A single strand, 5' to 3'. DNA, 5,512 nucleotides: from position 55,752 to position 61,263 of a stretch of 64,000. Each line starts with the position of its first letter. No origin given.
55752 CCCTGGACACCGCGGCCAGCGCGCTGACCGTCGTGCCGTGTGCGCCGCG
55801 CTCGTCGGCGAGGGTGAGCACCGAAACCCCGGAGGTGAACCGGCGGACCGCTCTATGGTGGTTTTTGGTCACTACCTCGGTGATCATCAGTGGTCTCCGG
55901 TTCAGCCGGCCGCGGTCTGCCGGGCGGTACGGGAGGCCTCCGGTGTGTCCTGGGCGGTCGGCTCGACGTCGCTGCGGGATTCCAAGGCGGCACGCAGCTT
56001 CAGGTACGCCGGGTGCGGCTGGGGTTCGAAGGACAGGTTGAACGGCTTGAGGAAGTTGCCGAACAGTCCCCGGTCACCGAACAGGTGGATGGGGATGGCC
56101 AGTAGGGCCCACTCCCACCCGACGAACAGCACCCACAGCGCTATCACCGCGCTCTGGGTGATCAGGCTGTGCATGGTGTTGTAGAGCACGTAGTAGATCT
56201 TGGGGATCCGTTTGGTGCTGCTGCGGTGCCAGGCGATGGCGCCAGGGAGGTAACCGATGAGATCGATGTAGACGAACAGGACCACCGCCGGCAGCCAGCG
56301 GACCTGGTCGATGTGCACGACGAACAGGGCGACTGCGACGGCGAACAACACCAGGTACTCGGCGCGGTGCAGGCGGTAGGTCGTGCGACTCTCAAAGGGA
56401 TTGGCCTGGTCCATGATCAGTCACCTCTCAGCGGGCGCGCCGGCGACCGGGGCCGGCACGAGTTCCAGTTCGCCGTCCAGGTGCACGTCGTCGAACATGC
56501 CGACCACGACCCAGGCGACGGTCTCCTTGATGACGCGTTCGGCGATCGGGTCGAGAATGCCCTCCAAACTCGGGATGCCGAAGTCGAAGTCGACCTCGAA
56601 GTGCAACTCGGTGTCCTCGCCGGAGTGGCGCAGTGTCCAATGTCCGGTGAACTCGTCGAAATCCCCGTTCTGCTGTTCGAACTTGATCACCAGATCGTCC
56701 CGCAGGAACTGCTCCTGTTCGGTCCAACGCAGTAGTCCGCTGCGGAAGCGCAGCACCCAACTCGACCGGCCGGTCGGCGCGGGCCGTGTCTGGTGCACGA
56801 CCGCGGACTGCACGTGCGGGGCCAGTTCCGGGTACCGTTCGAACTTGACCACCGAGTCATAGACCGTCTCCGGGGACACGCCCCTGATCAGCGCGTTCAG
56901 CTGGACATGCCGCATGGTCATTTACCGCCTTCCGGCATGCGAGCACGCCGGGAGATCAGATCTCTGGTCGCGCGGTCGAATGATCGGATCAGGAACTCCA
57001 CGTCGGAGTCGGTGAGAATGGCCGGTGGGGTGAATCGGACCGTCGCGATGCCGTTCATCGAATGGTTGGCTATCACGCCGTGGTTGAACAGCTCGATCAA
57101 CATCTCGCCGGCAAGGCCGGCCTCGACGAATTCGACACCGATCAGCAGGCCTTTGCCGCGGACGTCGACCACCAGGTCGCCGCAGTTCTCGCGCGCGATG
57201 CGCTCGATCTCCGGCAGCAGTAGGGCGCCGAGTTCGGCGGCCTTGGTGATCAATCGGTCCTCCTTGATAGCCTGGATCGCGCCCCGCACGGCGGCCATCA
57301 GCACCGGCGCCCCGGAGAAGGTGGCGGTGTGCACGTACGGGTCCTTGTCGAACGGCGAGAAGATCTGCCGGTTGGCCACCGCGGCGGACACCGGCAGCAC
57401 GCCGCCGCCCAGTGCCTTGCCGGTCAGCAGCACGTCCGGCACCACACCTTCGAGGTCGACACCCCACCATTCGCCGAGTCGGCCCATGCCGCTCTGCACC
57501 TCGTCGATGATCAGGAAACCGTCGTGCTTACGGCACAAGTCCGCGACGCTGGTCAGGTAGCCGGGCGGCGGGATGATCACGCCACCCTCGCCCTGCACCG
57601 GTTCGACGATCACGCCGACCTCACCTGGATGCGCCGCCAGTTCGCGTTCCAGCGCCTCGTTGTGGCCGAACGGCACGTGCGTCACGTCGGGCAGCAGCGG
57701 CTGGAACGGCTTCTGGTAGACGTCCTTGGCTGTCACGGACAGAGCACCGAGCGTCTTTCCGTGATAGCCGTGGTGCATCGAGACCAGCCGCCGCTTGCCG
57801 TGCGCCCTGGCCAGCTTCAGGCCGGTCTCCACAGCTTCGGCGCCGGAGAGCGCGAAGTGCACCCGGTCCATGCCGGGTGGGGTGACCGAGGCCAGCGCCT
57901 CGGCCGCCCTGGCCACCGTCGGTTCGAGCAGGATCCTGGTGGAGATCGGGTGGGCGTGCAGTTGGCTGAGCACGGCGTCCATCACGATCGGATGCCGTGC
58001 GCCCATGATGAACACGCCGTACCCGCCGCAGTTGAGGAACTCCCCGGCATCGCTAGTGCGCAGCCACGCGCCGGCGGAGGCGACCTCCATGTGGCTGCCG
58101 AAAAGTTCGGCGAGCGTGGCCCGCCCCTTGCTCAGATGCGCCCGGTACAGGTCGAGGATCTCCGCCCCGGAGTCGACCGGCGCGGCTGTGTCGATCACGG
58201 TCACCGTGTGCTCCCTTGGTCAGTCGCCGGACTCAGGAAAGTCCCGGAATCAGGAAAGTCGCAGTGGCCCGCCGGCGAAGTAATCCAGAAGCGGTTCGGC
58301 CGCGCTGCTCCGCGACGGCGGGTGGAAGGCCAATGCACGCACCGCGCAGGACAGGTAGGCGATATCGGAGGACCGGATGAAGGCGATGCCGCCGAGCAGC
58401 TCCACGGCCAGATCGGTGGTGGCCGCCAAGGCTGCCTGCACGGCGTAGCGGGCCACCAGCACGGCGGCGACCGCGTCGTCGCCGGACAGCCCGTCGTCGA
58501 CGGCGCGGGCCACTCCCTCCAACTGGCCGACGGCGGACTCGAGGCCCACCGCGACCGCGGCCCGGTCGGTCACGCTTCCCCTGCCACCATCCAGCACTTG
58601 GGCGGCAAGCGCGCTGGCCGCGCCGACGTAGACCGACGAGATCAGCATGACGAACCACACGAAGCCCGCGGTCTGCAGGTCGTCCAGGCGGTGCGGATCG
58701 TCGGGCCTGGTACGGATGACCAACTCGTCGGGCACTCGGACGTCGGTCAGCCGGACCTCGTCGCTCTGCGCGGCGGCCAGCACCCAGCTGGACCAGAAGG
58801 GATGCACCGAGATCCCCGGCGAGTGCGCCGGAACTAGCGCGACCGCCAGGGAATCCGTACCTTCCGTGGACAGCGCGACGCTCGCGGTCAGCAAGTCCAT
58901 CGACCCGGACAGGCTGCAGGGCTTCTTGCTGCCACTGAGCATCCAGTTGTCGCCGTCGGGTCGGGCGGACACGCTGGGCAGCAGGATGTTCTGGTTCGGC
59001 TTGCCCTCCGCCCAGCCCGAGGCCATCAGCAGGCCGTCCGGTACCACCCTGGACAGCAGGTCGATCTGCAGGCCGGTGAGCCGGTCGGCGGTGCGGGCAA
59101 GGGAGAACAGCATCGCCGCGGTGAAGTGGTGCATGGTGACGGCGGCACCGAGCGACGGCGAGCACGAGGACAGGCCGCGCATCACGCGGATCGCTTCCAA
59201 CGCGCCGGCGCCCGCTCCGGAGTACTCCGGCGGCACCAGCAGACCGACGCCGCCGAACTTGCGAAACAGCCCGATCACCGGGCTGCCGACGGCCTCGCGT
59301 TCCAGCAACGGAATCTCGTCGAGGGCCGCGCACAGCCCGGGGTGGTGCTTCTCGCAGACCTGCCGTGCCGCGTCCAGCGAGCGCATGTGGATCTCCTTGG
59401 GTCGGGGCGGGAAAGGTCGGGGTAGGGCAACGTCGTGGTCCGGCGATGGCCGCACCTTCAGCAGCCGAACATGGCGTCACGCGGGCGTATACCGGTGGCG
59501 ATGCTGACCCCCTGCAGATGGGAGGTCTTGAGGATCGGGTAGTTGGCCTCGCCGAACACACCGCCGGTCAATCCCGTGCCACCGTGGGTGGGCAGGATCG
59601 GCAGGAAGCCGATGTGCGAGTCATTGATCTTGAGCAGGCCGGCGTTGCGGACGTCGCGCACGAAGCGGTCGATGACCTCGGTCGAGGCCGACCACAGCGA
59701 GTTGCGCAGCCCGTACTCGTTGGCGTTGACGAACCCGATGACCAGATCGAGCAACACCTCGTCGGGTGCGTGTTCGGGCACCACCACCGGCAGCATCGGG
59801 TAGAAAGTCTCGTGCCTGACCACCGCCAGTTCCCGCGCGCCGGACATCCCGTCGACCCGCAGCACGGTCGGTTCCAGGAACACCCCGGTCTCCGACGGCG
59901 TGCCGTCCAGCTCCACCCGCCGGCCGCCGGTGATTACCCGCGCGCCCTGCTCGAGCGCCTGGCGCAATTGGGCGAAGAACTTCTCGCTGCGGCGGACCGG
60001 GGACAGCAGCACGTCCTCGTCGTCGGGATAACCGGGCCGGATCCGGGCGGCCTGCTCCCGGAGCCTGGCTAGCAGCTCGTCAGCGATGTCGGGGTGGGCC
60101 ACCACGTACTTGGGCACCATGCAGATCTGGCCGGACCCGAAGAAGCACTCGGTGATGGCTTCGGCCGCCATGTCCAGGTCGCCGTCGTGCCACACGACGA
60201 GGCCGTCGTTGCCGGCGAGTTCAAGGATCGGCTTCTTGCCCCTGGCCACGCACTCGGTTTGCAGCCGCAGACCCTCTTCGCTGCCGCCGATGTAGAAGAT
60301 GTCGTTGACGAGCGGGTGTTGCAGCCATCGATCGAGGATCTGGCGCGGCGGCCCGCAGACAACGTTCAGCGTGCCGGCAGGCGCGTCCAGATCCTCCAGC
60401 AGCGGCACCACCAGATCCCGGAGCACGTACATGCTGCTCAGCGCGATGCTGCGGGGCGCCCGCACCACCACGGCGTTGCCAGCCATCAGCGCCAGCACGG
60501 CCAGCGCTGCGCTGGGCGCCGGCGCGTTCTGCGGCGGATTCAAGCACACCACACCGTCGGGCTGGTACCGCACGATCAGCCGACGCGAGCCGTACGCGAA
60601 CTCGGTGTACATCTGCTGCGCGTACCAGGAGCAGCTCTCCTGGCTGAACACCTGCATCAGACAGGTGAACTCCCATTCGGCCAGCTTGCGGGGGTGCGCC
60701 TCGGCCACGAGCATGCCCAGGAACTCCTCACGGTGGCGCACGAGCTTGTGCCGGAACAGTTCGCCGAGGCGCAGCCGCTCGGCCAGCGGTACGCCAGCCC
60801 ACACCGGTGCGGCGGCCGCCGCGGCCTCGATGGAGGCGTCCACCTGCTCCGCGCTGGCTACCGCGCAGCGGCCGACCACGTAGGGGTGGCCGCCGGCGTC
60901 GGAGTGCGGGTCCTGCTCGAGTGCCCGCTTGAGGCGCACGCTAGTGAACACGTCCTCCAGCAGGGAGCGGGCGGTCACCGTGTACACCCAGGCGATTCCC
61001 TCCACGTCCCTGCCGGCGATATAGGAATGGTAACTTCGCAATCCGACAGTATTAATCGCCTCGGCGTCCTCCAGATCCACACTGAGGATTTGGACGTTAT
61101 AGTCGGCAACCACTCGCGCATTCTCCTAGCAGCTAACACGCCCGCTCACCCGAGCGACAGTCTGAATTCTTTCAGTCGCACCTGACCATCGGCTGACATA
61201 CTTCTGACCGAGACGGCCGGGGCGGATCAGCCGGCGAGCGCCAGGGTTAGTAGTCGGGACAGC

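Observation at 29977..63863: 34-kb island: a valanimycin-type N-N/azoxy toolkit grafted onto dedicated fatty-acid and polyketide machinery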

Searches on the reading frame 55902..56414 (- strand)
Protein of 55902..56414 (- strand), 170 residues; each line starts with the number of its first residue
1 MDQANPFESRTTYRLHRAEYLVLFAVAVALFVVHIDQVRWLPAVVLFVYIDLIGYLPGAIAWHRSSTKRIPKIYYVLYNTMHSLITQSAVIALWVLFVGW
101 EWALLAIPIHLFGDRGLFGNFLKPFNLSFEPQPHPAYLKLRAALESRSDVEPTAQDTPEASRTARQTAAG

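Call 7: search_protein_families(library=pfam, proteins=[window:55902-56414:-], max_evalue=0.01)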
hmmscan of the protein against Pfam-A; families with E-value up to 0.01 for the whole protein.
window:55902-56414:- (170 aa): 0 families

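Call 28: search_protein_families(library=ncbifam, proteins=[window:55902-56414:-], max_evalue=0.001)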
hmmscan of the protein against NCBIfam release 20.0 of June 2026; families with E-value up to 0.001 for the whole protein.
window:55902-56414:- (170 aa): 0 families

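Call 92: find_homologous_proteins(query=window:55902-56414:-)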
Query window:55902-56414:- (170 aa): 1401 proteins with E <= 0.001 among 1672 candidates; the best 120 are listed.
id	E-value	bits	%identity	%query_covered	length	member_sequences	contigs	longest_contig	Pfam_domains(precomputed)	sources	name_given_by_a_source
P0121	4.0e-100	351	92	100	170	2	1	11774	-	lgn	-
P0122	1.6e-99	349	91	100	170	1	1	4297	-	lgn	-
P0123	5.6e-99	347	91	100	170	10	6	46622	-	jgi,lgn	jgi:hypothetical protein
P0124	8.7e-98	343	91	100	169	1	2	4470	-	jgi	jgi:hypothetical protein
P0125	1.4e-97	342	90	100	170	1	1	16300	-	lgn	-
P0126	3.7e-97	341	89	100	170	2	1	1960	-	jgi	jgi:hypothetical protein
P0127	6.4e-94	330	88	100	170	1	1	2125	-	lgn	-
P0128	1.6e-91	323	85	100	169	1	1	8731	-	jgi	jgi:hypothetical protein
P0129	3.1e-90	318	83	100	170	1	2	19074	-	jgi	jgi:hypothetical protein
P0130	2.7e-86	306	87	97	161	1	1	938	-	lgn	-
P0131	6.3e-85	301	79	100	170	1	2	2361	-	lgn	-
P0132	2.7e-84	299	81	100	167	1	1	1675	-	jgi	jgi:hypothetical protein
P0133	1.4e-83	297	85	100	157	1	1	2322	-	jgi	jgi:hypothetical protein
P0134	5.5e-82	292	79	100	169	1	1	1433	-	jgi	jgi:hypothetical protein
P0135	4.8e-79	282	80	89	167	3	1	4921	-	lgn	-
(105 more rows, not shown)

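Call 93: find_encoding_contigs(protein=P0123, flank=10000, max_places=3)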
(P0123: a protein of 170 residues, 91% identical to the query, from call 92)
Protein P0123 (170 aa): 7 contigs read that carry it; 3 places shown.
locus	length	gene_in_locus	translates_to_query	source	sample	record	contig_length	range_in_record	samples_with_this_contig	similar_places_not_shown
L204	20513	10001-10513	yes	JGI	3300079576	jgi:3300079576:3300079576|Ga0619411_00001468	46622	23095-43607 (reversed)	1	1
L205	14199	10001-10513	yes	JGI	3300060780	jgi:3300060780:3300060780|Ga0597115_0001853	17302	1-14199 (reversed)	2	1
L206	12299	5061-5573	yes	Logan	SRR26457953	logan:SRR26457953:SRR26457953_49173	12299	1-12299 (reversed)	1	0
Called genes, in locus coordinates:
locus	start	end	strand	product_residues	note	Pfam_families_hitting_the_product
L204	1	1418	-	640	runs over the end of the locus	PF03098:An_peroxidase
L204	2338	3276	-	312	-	PF00561:Abhydrolase_1, PF12697:Abhydrolase_6, PF12146:Hydrolase_4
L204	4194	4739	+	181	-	PF00665:rve, PF13610:DDE_Tnp_IS240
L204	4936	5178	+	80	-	-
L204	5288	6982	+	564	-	PF00171:Aldedh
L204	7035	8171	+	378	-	PF02771:Acyl-CoA_dh_N (weak), PF02770:Acyl-CoA_dh_M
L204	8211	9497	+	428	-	PF00202:Aminotran_3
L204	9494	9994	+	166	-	PF10604:Polyketide_cyc2, PF03364:Polyketide_cyc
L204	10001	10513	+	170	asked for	-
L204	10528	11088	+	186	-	PF01613:Flavin_Reduct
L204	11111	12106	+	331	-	-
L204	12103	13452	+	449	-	PF00108:Thiolase_N (weak), PF08545:ACP_syn_III, PF08541:ACP_syn_III_C, PF00550:PP-binding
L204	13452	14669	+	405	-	PF00109:ketoacyl-synt, PF00108:Thiolase_N (faint), PF02801:Ketoacyl-synt_C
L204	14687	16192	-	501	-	PF03972:MmgE_PrpD_N, PF19305:MmgE_PrpD_C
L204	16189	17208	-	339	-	PF00781:DAGK_cat, PF19279:YegS_C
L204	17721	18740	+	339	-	PF08545:ACP_syn_III, PF08541:ACP_syn_III_C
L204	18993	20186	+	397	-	PF00067:p450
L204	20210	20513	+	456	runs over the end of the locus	PF12831:FAD_oxidored (weak)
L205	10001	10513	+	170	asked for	-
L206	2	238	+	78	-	?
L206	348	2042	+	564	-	PF00171:Aldedh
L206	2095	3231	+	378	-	PF02771:Acyl-CoA_dh_N (weak), PF02770:Acyl-CoA_dh_M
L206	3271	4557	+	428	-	PF00202:Aminotran_3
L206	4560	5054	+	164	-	PF10604:Polyketide_cyc2, PF03364:Polyketide_cyc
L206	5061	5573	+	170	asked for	-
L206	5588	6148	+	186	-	PF01613:Flavin_Reduct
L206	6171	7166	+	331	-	-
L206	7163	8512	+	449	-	PF00108:Thiolase_N (weak), PF08545:ACP_syn_III, PF08541:ACP_syn_III_C, PF00550:PP-binding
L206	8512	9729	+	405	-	PF00109:ketoacyl-synt, PF00108:Thiolase_N (faint), PF02801:Ketoacyl-synt_C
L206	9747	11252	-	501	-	PF03972:MmgE_PrpD_N, PF19305:MmgE_PrpD_C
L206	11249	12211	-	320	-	PF00781:DAGK_cat, PF19279:YegS_C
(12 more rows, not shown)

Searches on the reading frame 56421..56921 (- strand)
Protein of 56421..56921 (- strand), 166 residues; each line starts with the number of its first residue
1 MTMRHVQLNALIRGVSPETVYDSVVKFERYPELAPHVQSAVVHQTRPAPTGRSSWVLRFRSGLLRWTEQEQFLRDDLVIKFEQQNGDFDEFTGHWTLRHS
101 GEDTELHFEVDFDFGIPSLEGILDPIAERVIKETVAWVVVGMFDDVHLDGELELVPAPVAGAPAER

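Call 7: search_protein_families(library=pfam, proteins=[window:56421-56921:-], max_evalue=0.01)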
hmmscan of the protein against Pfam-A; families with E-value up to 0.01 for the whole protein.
window:56421-56921:- (166 aa): 2 families
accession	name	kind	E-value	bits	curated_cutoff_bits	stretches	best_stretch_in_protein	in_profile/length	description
PF03364.25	Polyketide_cyc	-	7.8e-22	78.3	23.4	1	15-135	3-122/126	Polyketide cyclase / dehydrase and lipid transport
PF10604.15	Polyketide_cyc2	-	8.6e-11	42.7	27.4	1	4-133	2-128/142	Polyketide cyclase / dehydrase and lipid transport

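Call 28: search_protein_families(library=ncbifam, proteins=[window:56421-56921:-], max_evalue=0.001)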
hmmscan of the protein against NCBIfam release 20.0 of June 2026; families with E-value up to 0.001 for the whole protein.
window:56421-56921:- (166 aa): 0 families

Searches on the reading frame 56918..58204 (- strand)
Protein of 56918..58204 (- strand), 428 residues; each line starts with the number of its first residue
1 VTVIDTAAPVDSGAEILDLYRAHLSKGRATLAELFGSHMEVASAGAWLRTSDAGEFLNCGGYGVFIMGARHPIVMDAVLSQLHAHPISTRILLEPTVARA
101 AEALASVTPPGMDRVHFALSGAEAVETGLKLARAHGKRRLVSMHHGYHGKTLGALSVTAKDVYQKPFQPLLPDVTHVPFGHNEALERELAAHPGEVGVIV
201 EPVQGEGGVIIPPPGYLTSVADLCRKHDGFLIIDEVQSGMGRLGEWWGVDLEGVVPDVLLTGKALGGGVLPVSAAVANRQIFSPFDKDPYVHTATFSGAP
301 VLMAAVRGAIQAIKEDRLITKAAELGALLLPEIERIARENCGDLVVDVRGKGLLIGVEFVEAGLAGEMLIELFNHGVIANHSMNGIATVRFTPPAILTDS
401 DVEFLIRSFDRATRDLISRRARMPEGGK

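Call 7: search_protein_families(library=pfam, proteins=[window:56918-58204:-], max_evalue=0.01)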
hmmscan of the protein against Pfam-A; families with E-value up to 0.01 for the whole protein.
window:56918-58204:- (428 aa): 1 family
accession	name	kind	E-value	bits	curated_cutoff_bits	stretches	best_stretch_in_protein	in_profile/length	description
PF00202.27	Aminotran_3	-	3.5e-83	280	30.5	1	43-412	16-402/403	Aminotransferase class-III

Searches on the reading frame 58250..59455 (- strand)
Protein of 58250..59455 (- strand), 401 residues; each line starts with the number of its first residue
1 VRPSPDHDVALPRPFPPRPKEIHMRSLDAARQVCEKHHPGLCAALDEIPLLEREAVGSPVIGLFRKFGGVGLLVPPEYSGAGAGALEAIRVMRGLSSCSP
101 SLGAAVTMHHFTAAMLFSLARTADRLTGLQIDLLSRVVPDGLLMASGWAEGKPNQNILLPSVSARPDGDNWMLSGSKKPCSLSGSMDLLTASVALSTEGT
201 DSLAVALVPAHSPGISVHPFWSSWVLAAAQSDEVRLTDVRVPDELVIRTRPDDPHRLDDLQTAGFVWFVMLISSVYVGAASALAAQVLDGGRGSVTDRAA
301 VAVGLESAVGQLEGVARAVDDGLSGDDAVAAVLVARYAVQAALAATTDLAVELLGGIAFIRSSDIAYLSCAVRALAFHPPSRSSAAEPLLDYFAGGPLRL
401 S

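Call 7: search_protein_families(library=pfam, proteins=[window:58250-59455:-], max_evalue=0.01)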
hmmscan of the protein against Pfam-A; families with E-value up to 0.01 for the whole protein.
window:58250-59455:- (401 aa): 2 families
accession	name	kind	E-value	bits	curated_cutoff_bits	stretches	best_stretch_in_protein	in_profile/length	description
PF02770.24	Acyl-CoA_dh_M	-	6e-07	30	33.3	1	163-239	20-97/97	Acyl-CoA dehydrogenase, middle domain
PF02771.21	Acyl-CoA_dh_N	-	2e-06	28.6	22.9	1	27-116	8-93/113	Acyl-CoA dehydrogenase, N-terminal domain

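Call 28: search_protein_families(library=ncbifam, proteins=[window:58250-59455:-], max_evalue=0.001)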
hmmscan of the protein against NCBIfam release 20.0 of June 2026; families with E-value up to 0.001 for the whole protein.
window:58250-59455:- (401 aa): 8 families
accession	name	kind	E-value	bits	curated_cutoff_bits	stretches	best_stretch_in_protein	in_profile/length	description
NF045652.1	ProlPCPDhRedW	equivalog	1.1e-11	44.2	650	1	66-342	42-304/376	L-prolyl-[peptidyl-carrier protein] dehydrogenase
TIGR04022.1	sulfur_SfnB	equivalog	8.5e-11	41.3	430.9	1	61-250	39-218/391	SfnB family sulfur acquisition oxidoreductase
NF043015.1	DibenthMonoxDszC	equivalog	2.3e-09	36.6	850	1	65-283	51-267/415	dibenzothiophene monooxygenase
NF043006.1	CyhCrbnylCoADH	equivalog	2.7e-09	36.5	650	1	27-247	12-223/380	cyclohexane-1-carbonyl-CoA dehydrogenase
NF053553.1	prodigi_MBC_PigA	equivalog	7.6e-09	35.2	500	1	66-289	47-265/381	prodigiosin MBC biosynthesis dehydrogenase PigA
NF049984.1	Rv1679_FadE16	equivalog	1.9e-08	34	600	1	63-364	32-336/371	Rv1679 family acyl-CoA dehydrogenase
NF042972.1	AcrlCoAredClosAcrC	equivalog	1.5e-05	23.8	640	1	65-247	46-224/378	acryloyl-CoA reductase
NF045552.1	GlutCoADH_Des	equivalog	9.3e-05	21.8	470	1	65-247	47-226/387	glutaryl-CoA dehydrogenase Acd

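Call 32: search_solved_structures(query=window:58250-59455:-, max_evalue=0.00001)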
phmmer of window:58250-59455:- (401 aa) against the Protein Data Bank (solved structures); distinct sequences matched with E-value up to 0.00001: 8.
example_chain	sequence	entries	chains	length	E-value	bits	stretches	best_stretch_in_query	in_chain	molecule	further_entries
4doy_A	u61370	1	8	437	3.7e-09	39.6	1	19-262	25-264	Dibenzothiophene desulfurization enzyme C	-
4jek_A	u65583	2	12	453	4.4e-09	39.3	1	19-262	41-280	Dibenzothiophene desulfurization enzyme C | DszC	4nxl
3x0x_A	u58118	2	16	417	2e-08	37.2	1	21-262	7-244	DszC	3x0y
3r7k_A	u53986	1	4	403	3.5e-08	36.4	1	67-372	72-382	Probable acyl CoA dehydrogenase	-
6u1v_A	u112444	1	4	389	7.8e-07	31.9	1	59-246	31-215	Acyl-CoA dehydrogenase domain-containing protein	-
7szv_A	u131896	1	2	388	1.2e-06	31.3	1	60-251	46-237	Acyl-CoA dehydrogenase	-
2eba_A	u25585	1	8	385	1.8e-06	30.7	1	59-252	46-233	Putative glutaryl-CoA dehydrogenase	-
3mpi_A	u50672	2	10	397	7.5e-06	28.7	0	66-257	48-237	Glutaryl-CoA dehydrogenase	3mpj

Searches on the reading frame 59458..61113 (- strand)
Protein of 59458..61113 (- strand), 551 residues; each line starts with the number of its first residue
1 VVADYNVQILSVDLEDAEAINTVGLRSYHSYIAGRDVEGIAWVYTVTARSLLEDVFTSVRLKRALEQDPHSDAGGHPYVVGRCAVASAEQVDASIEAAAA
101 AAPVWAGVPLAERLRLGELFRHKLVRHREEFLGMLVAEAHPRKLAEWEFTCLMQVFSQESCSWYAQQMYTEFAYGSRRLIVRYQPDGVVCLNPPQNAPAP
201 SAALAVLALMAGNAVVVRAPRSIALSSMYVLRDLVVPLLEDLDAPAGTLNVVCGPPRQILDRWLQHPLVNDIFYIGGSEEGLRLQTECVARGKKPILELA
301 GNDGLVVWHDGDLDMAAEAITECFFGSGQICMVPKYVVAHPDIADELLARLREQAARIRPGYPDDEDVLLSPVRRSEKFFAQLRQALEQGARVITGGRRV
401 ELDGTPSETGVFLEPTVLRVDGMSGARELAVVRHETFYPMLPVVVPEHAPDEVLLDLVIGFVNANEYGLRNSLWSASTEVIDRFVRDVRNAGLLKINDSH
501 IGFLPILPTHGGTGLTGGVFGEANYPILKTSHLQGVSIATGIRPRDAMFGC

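Call 7: search_protein_families(library=pfam, proteins=[window:59458-61113:-], max_evalue=0.01)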
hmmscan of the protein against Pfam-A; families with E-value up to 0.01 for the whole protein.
window:59458-61113:- (551 aa): 1 family
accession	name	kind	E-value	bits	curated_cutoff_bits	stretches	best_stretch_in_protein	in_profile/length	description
PF00171.27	Aldedh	-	3e-61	207.8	23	1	79-517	19-442/461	Aldehyde dehydrogenase family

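Call 28: search_protein_families(library=ncbifam, proteins=[window:59458-61113:-], max_evalue=0.001)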
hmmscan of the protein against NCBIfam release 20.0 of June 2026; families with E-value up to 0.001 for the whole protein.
window:59458-61113:- (551 aa): 42 families (the best 25 are shown)
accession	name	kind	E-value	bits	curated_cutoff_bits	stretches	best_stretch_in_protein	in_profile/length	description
NF006916.0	PRK09407.1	equivalog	2e-42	145.5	521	1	79-512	46-466/526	succinic semialdehyde dehydrogenase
TIGR01780.1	SSADH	subfamily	1.5e-39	136.2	646.35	1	80-501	10-417/448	succinate-semialdehyde dehydrogenase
NF052305.1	DioxValDhHalo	equivalog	4.2e-39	134.8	750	1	79-503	33-445/483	2,5-dioxovalerate dehydrogenase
NF010000.0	PRK13473.1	subfamily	1.2e-37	129.7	615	1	80-517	30-451/475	aminobutyraldehyde dehydrogenase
TIGR01804.1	BADH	equivalog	5.1e-37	127.4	668.6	1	81-505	27-440/467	betaine-aldehyde dehydrogenase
TIGR03216.1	OH_muco_semi_DH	equivalog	1.7e-36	125.9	693.25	1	79-501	26-444/481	2-hydroxymuconic semialdehyde dehydrogenase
NF040648.1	lactal_redase_Meth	equivalog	2.4e-36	125.7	650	1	79-499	23-424/463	lactaldehyde dehydrogenase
NF042993.1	AlphKGSA_gudD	equivalog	5.5e-36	124.3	770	1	78-502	31-444/481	alpha-ketoglutaric semialdehyde dehydrogenase GucD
NF002852.0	PRK03137.1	subfamily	2e-35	122.6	648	1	79-517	63-490/514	L-glutamate gamma-semialdehyde dehydrogenase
NF050084.1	pip_6_carb_DH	equivalog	2.7e-34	118.9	730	1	80-496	10-419/475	L-piperidine-6-carboxylate dehydrogenase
NF006992.0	PRK09457.1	subfamily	5.5e-34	117.7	514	1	80-519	28-451/487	succinylglutamate-semialdehyde dehydrogenase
NF009725.0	PRK13252.1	equivalog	1.9e-33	115.7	593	1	79-498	34-441/488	betaine-aldehyde dehydrogenase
TIGR01237.1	D1pyr5carbox2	equivalog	7.9e-33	114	659.65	1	79-513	59-483/511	L-glutamate gamma-semialdehyde dehydrogenase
TIGR02299.1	HpaE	equivalog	1.7e-32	112.7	638.35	1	79-505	28-445/488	5-carboxymethyl-2-hydroxymuconate semialdehyde dehydrogenase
TIGR03240.1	arg_catab_astD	equivalog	2.8e-32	112.1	579.3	1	80-519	26-449/484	succinylglutamate-semialdehyde dehydrogenase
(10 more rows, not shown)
